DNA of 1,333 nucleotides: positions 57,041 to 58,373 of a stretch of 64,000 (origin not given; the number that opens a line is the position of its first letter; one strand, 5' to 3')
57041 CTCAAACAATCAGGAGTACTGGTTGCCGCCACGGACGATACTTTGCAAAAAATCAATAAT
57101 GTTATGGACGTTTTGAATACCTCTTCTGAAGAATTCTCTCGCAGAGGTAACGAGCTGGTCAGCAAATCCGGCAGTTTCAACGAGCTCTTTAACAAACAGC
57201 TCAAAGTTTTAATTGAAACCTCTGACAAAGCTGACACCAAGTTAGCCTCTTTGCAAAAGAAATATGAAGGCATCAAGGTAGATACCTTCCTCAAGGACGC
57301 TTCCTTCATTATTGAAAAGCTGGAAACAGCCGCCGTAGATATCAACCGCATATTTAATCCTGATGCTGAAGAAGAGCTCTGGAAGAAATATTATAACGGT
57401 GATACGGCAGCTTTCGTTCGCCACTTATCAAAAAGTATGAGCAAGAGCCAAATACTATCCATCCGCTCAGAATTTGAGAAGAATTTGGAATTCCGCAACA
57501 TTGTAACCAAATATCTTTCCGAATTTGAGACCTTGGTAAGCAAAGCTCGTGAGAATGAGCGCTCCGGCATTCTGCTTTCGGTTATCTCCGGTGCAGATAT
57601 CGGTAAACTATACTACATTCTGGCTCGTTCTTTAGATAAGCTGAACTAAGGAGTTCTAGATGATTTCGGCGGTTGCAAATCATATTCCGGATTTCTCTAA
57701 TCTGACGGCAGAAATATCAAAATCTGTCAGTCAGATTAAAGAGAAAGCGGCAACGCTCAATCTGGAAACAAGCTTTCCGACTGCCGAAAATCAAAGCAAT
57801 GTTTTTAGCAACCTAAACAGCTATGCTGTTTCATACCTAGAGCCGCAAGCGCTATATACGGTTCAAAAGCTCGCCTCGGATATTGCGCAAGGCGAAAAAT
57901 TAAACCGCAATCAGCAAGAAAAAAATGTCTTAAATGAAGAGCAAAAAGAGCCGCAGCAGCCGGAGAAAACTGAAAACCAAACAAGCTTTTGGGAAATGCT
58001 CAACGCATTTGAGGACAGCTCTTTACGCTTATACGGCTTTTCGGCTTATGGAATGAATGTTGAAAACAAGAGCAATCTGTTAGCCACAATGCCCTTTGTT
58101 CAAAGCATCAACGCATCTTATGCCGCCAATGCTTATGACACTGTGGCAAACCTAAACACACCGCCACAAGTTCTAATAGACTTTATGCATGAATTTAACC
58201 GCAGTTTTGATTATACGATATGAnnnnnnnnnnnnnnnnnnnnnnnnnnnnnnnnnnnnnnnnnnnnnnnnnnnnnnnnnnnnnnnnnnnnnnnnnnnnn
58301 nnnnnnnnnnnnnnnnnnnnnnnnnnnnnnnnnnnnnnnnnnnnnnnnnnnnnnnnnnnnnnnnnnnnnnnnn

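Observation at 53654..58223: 1331-aa two-TM anchored coiled-coil giant plus coupled 187-aa partner immediately upstream of, and overlapping, dusB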

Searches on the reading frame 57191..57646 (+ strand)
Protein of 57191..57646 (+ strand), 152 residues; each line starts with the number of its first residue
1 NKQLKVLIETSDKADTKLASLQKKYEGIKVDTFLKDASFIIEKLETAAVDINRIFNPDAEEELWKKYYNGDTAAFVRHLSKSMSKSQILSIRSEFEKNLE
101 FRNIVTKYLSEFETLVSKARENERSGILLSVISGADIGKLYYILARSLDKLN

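Call 25: search_protein_representatives(alignment_id=A2)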
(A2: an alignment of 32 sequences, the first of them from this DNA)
Query: 32 sequences, 152 profile positions. Proteins with E-value up to 0.001 (for the whole library): 1641; up to 1e-10: 1116; up to 1e-30: 71. The best 150 are listed.
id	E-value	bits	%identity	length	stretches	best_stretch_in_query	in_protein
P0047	2.5e-72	257.8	-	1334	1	1-152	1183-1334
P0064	1.3e-69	249.0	-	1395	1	2-151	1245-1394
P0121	2.4e-69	248.1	-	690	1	2-151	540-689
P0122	3.2e-67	241.2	-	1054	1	2-152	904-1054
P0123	5.0e-67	240.6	-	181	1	2-152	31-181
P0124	8.2e-66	236.6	-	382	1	3-151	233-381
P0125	9.3e-65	233.2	-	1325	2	2-152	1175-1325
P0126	4.5e-63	227.8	-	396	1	1-152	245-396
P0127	7.0e-62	223.9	-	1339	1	1-152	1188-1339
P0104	1.3e-61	223.0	-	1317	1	1-152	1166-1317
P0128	7.9e-58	210.7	-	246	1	2-152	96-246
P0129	7.2e-56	204.4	-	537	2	1-152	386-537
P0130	1.0e-55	203.9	-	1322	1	2-152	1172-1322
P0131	6.2e-53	194.8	-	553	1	4-152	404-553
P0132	3.0e-51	189.4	-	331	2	3-152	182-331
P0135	6.1e-49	181.9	-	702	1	4-152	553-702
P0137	7.7e-48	178.3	-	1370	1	2-149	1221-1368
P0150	1.1e-41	158.3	-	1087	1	4-149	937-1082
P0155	3.2e-40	153.6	-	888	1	5-151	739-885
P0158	1.3e-39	151.5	-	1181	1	3-150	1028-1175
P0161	7.4e-39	149.1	-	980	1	2-152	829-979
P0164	2.5e-38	147.4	-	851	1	2-150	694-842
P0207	3.2e-28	114.6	-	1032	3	4-148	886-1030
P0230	8.3e-27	110.0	-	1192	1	2-149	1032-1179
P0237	3.5e-26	108.0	-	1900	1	2-148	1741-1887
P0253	5.0e-25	104.2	-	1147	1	3-148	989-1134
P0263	9.9e-25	103.3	-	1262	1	2-147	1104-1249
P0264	1.0e-24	103.2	-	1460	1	2-148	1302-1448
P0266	1.6e-24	102.6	-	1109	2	2-149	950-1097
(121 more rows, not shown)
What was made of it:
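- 57293..57646 (+): Conserved C-terminal domain, aa 1214-1331 (core of the 1180-1331 profile): the family signature. 1641 clusters at E<=1e-3, always at the extreme C-terminus (call 25).
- It spans 1641 clusters, far beyond Rhizobiales (call 25).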

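Call 26: list_cluster_members(proteins=[P0237, P0264, P0263, P0253, P0230, P0207, P0155, P0164, P0137, P0266])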
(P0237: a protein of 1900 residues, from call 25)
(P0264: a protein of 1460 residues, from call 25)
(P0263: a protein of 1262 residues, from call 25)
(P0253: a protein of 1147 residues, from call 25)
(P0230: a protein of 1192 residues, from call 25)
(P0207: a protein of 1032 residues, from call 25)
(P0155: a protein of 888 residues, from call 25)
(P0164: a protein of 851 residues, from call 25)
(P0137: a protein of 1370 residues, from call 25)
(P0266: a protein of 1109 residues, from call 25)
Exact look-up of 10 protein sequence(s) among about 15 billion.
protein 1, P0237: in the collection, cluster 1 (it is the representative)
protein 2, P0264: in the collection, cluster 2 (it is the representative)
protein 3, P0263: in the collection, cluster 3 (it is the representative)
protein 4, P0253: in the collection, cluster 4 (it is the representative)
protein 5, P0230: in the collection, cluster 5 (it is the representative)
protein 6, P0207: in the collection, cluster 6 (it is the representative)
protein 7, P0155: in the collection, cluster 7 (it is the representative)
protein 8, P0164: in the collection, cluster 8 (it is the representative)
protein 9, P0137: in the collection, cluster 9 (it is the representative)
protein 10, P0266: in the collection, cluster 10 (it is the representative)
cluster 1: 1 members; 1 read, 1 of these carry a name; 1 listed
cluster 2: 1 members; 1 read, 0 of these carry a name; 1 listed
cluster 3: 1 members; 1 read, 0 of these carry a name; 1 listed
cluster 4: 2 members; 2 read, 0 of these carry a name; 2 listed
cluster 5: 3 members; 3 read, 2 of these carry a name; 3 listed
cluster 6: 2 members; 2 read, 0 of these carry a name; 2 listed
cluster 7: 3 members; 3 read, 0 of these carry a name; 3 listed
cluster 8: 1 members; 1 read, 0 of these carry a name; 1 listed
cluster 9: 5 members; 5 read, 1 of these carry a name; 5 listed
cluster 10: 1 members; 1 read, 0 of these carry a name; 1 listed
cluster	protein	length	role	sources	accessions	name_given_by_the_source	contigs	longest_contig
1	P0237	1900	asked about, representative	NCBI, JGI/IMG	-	hypothetical protein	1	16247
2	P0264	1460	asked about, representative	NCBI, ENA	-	-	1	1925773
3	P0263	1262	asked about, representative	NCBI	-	-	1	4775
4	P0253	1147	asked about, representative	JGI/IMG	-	-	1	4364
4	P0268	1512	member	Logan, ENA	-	-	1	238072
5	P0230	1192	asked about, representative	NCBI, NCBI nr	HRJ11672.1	MAG TPA: hypothetical protein PKW15_00340, partial [Alphaproteobacteria bacterium] | hypothetical protein [Alphaproteobacteria bacterium]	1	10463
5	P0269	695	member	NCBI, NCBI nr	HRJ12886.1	MAG TPA: hypothetical protein PKW15_06555, partial [Alphaproteobacteria bacterium] | hypothetical protein [Alphaproteobacteria bacterium]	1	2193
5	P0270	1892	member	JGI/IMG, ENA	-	-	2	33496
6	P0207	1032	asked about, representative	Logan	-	-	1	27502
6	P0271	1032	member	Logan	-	-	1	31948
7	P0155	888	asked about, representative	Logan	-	-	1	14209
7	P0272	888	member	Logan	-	-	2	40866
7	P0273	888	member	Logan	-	-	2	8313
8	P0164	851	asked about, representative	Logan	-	-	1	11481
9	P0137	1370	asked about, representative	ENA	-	-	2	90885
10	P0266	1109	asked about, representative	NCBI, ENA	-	-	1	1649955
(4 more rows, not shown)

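Call 27: predict_structure(alignment_id=A2)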
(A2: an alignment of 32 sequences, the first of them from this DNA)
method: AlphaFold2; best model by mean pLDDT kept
length: 152 residues; sequences in the alignment: 32
mean_pLDDT: 88.8   pTM: 0.76
mean pLDDT of the five models: 88.8, 84.2, 83.8, 77.7, 66.5
residues with pLDDT >= 90: 84; 70-90: 64; 50-70: 4; < 50: 0
segments of 3 or more residues with pLDDT < 50: none
pLDDT, mean of each block of 10 residues (from residue 1): 80 83 73 88 94 91 95 93 86 93 95 93 86 91 93 72
secondary structure, 60 per line:
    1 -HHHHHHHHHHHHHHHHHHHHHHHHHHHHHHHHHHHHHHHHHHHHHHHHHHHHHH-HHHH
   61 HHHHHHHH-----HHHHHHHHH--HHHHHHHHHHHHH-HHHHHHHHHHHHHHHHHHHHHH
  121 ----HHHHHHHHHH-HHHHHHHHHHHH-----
elements in order: H2-55 H57-68 H74-82 H85-97 H99-120 H125-134 H136-147
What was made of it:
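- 57293..57646 (+): AF2 pLDDT 88.8, seven helices (call 27).
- Checked: C-terminal domain: conserved, and AF2 models it confidently (pLDDT 88.8, call 27).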

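Call 31: search_protein_families(library=pfam, proteins=[P0237, P0264, P0268, P0270, P0155, P0164, P0266], max_evalue=0.01)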
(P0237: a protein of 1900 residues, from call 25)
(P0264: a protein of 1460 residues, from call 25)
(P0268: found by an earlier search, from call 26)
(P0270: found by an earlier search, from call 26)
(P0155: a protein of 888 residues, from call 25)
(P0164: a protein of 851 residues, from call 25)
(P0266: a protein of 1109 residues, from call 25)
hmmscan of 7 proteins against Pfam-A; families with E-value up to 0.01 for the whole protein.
P0237 (1900 aa): 2 families
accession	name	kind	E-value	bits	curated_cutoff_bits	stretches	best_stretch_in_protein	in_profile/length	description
PF01442.23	Apolipoprotein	-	0.0065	16.6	90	0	459-585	54-182/190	Apolipoprotein A1/A4/E domain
PF16533.10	SOAR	-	0.0075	16.6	25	1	386-439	28-78/101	STIM1 Orai1-activating region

P0264 (1460 aa): 2 families
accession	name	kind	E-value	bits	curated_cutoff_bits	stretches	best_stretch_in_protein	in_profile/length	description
PF05714.16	PFam54_60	-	0.002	18.2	27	0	1157-1247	79-170/185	Borrelia Bbcrasp-1 domain containing protein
PF07464.16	ApoLp-III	-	0.0078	16.8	36.3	0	477-589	31-143/146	Apolipophorin-III precursor (apoLp-III)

P0268 (1512 aa): 1 family
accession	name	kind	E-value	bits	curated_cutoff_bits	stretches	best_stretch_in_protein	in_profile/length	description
PF04513.17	Baculo_PEP_C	-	0.0048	17.4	38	0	902-981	27-103/140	Baculovirus polyhedron envelope protein, PEP, C terminus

P0270 (1892 aa): 2 families
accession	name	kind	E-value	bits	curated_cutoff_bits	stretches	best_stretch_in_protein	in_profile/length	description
PF12096.13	DUF3572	-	0.0018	18.9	25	0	1107-1145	31-69/84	Protein of unknown function (DUF3572)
PF01442.23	Apolipoprotein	-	0.0038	17.4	90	0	252-418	15-178/190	Apolipoprotein A1/A4/E domain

P0155 (888 aa): 1 family
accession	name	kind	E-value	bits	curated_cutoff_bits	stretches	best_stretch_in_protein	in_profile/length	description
PF07889.17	DUF1664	-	0.003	18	34.6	0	468-533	37-101/124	Protein of unknown function (DUF1664)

P0164 (851 aa): 1 family
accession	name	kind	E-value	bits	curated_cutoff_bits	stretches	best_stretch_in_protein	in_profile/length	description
PF17078.10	SHE3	-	0.0058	16.8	30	0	207-292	18-102/228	SWI5-dependent HO expression protein 3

P0266 (1109 aa): 0 families

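Call 38: find_encoding_contigs(protein=P0264, flank=8000, max_places=2)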
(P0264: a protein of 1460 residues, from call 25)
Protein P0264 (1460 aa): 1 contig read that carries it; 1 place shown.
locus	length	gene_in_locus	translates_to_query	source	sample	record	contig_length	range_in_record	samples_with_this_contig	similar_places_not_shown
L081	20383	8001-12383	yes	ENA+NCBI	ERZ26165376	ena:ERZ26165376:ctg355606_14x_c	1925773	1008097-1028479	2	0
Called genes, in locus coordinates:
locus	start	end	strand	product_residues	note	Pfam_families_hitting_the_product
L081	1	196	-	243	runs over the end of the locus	PF00072:Response_reg, PF00486:Trans_reg_C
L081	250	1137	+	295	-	PF01063:Aminotran_4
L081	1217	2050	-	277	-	PF01266:DAO, PF07992:Pyr_redox_2 (faint)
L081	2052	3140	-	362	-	PF00180:Iso_dh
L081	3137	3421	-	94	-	-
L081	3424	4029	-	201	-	PF00694:Aconitase_C, PF27434:LeuD_C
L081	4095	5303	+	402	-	-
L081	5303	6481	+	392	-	PF13428:TPR_14 (faint), PF12895:ANAPC3 (faint)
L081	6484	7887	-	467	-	PF00330:Aconitase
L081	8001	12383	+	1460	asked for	-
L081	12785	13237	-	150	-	-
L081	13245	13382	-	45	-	-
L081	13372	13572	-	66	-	PF05930:Phage_AlpA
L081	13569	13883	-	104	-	-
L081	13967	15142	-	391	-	PF13356:Arm-DNA-bind_3, PF22022:Phage_int_M (weak), PF00589:Phage_integrase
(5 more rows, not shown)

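Call 47: search_protein_families(library=ncbifam, proteins=[P0155, P0164, P0158, P0150, P0161], max_evalue=0.01)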
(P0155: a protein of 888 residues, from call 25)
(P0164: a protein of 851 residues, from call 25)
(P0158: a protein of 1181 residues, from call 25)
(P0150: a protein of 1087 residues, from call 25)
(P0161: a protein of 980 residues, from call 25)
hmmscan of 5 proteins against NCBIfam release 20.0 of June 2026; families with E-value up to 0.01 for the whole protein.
P0155 (888 aa): 0 families

P0164 (851 aa): 2 families
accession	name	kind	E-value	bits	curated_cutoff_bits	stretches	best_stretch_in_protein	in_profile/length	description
NF033914.0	antiphage_ZorA_1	subfamily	0.00049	18.5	190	1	140-334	397-585/619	anti-phage ZorAB system protein ZorA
TIGR00996.1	Mtu_fam_mce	paralog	0.0016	17.7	140.5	1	213-342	156-281/291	MCE family protein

P0158 (1181 aa): 1 family
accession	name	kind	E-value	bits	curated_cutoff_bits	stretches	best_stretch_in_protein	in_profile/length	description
TIGR02169.1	SMC_prok_A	equivalog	8.6e-05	20.4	729.4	3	722-985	236-496/1165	chromosome segregation protein SMC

P0150 (1087 aa): 6 families
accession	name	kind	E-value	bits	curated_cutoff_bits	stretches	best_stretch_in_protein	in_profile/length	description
NF043058.1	T4SS_LegC2C7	subfamily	8.2e-05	21.7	350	0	424-539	163-277/348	LegC2/C7 family Dot/Icm T4SS effector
NF033916.0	antiphage_ZorA_3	subfamily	0.00012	21.1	250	0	761-945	322-493/509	anti-phage ZorAB system protein ZorA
NF047515.1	SpiroCoCo_C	equivalog_domain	0.0003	20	125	1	429-549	146-263/313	SpiroCoCo family coiled-coil protein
NF047516.1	LA_3659_fam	equivalog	0.003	17.2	36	0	529-617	121-206/221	LA_3659 family protein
NF047514.1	SpiroCoCo_N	equivalog_domain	0.003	17.2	75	0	529-617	121-206/221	SpiroCoCo family coiled-coil protein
TIGR04527.1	mycoplas_twoTM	subfamily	0.0057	16.4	125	0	428-508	57-139/248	MG_279/MG_280 family protein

P0161 (980 aa): 0 families

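Call 51: find_homologous_proteins(query=A4)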
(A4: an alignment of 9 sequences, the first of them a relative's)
Query A4 (9 sequences) (888 aa, profile of the alignment): 12 proteins with E <= 0.001 among 8000 candidates.
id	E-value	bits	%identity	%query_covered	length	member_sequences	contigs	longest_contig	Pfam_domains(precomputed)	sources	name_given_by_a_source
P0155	0.0e+0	1174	100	100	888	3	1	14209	-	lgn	-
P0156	0.0e+0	1136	41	97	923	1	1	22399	-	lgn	-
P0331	0.0e+0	1114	85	100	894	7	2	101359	-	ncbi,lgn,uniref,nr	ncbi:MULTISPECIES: hypothetical protein [unclassified Haematospirillum]|uniref:hypothetical protein 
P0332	0.0e+0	1046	48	94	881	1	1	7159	-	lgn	-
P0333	0.0e+0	1015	45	94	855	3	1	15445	-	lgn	-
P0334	0.0e+0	1012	42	97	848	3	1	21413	PF06103.17,PF07889.18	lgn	-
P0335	1.2e-296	1005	44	87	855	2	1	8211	-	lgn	-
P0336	6.7e-294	996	42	94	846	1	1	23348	-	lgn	-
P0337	4.6e-287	973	45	91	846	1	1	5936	PF26039.2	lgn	-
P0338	6.4e-284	963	43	94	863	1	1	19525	-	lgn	-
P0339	1.3e-26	111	34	13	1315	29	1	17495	PF07464.17,PF01442.24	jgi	jgi:hypothetical protein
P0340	1.9e-13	68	33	13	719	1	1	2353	PF07464.17,PF01442.24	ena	-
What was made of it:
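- Closest known: TipN of Caulobacter crescentus. Different: The 888-aa homolog I suspected might be TipN turned out to be from Haematospirillum (call 51).
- Tried and rejected: The same tool with full-length mid-size homologs: identified Haematospirillum, not Caulobacter or TipN (call 51).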

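Call 71: find_encoding_contigs(protein=P0135, flank=6000, max_places=2)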
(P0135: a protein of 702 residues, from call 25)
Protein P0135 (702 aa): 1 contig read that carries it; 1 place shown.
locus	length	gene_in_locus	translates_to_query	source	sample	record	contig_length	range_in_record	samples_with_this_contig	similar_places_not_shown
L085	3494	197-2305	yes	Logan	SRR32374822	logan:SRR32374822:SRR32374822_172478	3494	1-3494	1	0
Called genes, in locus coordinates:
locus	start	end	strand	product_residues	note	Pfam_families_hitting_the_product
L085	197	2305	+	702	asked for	-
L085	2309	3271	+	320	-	PF01207:Dus, PF00977:His_biosynth (weak), PF04131:NanE (weak)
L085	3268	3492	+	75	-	?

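Call 72: find_encoding_contigs(protein=P0137, flank=6000, max_places=2)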
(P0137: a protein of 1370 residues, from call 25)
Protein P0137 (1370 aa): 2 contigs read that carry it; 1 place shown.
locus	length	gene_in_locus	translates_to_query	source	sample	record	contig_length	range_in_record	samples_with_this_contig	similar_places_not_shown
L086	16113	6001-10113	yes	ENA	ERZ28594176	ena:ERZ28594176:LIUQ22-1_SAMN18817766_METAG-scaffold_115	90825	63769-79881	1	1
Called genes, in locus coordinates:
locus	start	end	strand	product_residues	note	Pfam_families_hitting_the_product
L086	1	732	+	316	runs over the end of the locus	-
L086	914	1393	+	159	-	PF03449:GreA_GreB_N, PF01272:GreA_GreB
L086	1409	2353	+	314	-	PF00890:FAD_binding_2 (faint), PF01134:GIDA (faint), PF01266:DAO (faint), PF07992:Pyr_redox_2, PF13241:NAD_binding_7 (faint), PF13450:NAD_binding_8 (faint), PF13738:Pyr_redox_3, PF00070:Pyr_redox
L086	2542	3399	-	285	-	PF02569:Pantoate_ligase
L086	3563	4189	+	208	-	-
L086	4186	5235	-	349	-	PF01435:Peptidase_M48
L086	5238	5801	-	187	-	PF04011:LemA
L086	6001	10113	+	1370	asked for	-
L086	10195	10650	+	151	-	PF00578:AhpC-TSA, PF08534:Redoxin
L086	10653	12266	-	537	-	PF01966:HD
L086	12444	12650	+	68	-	PF04014:MazE_antitoxin (faint)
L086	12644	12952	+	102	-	PF02452:PemK_toxin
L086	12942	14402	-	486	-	PF08448:PAS_4 (weak), PF00512:HisKA, PF02518:HATPase_c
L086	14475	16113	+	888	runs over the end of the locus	PF01624:MutS_I, PF05188:MutS_II, PF05192:MutS_III, PF05190:MutS_IV, PF00488:MutS_V, PF27441:MutS_C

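Call 73: find_encoding_contigs(protein=P0331, flank=6000, max_places=2)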
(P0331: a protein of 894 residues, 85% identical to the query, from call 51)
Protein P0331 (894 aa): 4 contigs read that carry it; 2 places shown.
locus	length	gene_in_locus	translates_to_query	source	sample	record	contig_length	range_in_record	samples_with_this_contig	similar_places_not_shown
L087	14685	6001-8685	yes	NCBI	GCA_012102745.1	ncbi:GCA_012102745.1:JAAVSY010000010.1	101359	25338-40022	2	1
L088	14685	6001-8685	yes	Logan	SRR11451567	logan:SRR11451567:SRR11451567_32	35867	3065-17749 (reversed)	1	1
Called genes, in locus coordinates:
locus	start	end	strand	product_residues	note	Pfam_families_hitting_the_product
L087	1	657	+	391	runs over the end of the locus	-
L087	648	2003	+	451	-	-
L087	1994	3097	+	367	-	PF13439:Glyco_transf_4, PF13579:Glyco_trans_4_4, PF20706:GT4-conflict, PF00534:Glycos_transf_1, PF13692:Glyco_trans_1_4, PF13524:Glyco_trans_1_2 (weak)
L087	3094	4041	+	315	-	PF01075:Glyco_transf_9 (weak)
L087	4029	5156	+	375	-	PF13439:Glyco_transf_4 (faint), PF00534:Glycos_transf_1, PF13692:Glyco_trans_1_4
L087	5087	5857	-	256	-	PF03808:Glyco_tran_WecG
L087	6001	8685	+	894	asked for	-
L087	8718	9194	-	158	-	PF01316:Arg_repressor, PF02863:Arg_repressor_C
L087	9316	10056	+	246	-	PF00497:SBP_bac_3, PF10613:Lig_chan-Glu_bd (weak)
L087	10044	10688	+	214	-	PF00528:BPD_transp_1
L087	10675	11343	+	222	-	PF00005:ABC_tran, PF13304:AAA_21 (faint)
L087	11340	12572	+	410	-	PF00764:Arginosuc_synth, PF20979:Arginosuc_syn_C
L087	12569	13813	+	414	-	PF00206:Lyase_1, PF14698:ASL_C2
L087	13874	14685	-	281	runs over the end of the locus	PF02517:Rce1-like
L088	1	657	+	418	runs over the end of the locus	-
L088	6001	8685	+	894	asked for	-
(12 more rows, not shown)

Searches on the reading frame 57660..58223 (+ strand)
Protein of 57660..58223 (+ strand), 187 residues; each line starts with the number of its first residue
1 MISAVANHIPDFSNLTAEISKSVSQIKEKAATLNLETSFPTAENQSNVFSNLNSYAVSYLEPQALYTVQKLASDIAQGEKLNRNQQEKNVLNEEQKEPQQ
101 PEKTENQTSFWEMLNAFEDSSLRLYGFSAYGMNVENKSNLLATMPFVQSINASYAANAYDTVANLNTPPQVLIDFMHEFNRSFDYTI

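Call 3: search_protein_families(library=pfam, proteins=[window:57660-58223:+], max_evalue=0.1)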
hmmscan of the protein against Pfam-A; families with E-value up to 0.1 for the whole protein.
window:57660-58223:+ (187 aa): 0 families

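Call 4: search_protein_families(library=ncbifam, proteins=[window:57660-58223:+], max_evalue=0.1)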
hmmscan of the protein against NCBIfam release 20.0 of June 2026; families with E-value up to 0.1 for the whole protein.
window:57660-58223:+ (187 aa): 0 families

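Call 78: search_protein_families(library=padloc, proteins=[window:57660-58223:+], max_evalue=0.01)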
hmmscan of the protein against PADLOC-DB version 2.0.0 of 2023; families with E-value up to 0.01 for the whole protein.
window:57660-58223:+ (187 aa): 0 families
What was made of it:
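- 57660..58223 (+): 187-aa small partner gene, clade-specific, with conserved N- and C-terminal motifs and a variable Q/N/E-rich middle. No family in Pfam, NCBIfam or PADLOC (calls 3, 4, 78).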
